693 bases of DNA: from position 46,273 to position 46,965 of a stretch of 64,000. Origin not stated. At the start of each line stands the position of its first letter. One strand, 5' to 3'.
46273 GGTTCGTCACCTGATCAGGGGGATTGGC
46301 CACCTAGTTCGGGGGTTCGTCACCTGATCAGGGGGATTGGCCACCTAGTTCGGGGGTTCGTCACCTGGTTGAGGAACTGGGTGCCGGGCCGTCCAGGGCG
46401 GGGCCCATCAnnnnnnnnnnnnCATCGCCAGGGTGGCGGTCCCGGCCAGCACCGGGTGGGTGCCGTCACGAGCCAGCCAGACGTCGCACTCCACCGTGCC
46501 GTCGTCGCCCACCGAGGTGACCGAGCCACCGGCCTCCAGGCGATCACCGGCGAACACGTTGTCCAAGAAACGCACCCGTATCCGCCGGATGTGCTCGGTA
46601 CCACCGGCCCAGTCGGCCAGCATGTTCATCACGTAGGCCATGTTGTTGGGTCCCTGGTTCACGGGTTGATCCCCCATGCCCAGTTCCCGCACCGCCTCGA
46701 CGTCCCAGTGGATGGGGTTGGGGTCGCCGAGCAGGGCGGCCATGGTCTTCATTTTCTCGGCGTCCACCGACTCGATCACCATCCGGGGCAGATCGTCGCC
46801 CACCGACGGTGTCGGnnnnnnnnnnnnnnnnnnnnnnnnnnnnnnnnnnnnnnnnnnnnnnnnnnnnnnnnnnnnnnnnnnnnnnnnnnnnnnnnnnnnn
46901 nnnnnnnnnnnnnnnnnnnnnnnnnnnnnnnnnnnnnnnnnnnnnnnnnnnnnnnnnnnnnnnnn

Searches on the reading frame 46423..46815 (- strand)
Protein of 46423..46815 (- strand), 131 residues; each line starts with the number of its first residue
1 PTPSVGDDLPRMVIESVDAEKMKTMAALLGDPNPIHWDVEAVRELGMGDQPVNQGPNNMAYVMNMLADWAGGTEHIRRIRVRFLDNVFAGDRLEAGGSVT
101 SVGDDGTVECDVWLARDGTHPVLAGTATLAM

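Call 75: search_protein_families(library=pfam, proteins=[window:46423-46815:-], max_evalue=0.001)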
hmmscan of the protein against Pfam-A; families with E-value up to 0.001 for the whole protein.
window:46423-46815:- (131 aa): 1 family
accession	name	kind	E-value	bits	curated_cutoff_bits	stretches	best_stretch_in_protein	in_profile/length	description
PF01575.25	MaoC_dehydratas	-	1.2e-11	44.8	27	1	18-101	19-103/123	MaoC like domain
